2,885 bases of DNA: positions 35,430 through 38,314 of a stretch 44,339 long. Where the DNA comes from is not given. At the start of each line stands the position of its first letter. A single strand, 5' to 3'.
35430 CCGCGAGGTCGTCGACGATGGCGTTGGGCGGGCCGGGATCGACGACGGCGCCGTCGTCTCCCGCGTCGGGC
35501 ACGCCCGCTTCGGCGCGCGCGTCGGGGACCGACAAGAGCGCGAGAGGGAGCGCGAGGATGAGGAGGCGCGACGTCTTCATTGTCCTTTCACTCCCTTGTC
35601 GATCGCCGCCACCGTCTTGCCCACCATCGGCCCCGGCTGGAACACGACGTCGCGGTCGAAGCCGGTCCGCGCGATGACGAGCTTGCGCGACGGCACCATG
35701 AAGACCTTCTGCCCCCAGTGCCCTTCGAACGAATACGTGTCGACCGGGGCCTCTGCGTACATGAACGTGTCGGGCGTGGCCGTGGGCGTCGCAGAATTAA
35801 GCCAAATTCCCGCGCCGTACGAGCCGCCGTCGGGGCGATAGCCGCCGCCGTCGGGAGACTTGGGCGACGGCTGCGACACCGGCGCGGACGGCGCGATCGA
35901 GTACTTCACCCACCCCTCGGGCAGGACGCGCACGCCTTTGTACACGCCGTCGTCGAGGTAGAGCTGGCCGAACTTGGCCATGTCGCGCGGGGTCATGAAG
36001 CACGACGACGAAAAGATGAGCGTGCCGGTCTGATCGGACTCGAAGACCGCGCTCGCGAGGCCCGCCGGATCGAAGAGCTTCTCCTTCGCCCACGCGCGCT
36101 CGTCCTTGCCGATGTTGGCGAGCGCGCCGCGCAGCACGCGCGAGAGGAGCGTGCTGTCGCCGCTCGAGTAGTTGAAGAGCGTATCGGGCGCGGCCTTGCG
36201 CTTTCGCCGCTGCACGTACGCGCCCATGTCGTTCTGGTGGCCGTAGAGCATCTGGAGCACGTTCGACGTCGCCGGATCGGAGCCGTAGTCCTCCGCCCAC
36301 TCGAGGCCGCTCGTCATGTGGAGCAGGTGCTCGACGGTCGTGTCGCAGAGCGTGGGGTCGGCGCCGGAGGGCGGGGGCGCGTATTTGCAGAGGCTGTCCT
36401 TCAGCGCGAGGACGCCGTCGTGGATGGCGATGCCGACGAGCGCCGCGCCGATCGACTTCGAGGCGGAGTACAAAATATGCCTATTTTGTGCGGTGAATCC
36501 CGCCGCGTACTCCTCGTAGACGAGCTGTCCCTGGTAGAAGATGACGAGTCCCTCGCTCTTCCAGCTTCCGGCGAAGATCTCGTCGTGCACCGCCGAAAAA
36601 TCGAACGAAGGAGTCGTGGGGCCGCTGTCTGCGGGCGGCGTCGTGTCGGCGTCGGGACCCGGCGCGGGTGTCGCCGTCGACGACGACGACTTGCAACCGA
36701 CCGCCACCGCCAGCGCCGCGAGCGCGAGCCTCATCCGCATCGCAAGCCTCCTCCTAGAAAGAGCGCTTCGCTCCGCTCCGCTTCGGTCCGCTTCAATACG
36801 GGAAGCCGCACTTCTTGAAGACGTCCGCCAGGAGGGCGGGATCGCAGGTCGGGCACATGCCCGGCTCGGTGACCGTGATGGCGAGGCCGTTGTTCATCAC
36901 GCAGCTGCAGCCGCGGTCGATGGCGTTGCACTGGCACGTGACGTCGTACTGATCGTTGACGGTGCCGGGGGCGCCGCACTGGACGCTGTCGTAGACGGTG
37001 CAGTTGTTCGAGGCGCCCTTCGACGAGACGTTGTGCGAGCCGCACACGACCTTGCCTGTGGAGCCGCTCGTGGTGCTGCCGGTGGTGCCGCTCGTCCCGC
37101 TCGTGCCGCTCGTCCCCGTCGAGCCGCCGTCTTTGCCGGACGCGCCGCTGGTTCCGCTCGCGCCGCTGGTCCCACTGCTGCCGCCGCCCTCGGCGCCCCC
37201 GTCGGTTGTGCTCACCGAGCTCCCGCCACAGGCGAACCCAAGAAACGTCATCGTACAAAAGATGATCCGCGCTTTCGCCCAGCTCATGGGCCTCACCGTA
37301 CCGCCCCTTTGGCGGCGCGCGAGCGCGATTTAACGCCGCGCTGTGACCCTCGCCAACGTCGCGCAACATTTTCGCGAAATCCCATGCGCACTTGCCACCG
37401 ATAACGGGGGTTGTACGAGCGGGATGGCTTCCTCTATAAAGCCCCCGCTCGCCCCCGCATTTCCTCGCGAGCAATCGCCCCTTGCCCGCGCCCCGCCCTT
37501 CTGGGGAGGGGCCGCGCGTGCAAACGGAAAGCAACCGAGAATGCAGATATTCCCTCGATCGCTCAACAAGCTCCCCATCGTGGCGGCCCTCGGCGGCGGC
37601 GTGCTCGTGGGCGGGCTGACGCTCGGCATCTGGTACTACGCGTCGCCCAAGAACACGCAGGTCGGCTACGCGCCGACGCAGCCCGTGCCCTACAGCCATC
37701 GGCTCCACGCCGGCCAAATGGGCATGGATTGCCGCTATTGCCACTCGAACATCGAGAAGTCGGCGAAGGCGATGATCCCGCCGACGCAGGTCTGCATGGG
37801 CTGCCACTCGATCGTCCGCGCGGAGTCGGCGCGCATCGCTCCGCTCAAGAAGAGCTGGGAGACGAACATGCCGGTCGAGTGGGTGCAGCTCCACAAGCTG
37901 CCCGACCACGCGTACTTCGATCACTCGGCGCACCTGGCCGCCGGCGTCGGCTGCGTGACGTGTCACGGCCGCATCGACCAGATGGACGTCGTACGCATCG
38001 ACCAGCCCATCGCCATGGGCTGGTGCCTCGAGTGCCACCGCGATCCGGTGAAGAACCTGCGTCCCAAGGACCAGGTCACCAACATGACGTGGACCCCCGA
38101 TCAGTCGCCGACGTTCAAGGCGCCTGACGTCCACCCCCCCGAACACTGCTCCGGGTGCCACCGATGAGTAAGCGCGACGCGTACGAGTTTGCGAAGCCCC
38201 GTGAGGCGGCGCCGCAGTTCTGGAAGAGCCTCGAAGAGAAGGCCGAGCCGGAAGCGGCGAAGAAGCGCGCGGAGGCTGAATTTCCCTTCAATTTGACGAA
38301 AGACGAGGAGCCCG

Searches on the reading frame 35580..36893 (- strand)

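Call 63: search_protein_families(library=pfam, proteins=[window:35580-36893:-], max_evalue=0.0001)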
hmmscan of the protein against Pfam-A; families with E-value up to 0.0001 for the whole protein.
window:35580-36893:- (438 aa): 1 family
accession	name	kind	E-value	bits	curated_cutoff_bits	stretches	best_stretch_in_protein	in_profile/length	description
PF00144.29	Beta-lactamase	-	6.6e-28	98.3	27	1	116-408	19-305/329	Beta-lactamase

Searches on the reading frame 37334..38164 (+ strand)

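Call 64: search_protein_families(library=pfam, proteins=[window:37334-38164:+], max_evalue=0.0001)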
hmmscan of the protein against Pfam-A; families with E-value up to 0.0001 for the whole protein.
window:37334-38164:+ (277 aa): 4 families
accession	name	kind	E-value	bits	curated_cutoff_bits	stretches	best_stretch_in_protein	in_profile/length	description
PF14522.11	Cytochrome_C7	-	1.4e-12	47.7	24.8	2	194-277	2-67/67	Cytochrome c7 and related cytochrome c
PF14537.11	Cytochrom_c3_2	-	1.1e-09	39.1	25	0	200-277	2-65/79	Cytochrome c3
PF02085.21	Cytochrom_CIII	-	8.1e-08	33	22.9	0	111-166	15-60/101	Class III cytochrome C family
PF22113.1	Mtrc-MtrF_II-IV_dom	-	3.5e-05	23.8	30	0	132-276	8-163/176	Outer membrane cytochrome MtrC/MtrF-like, domains II/IV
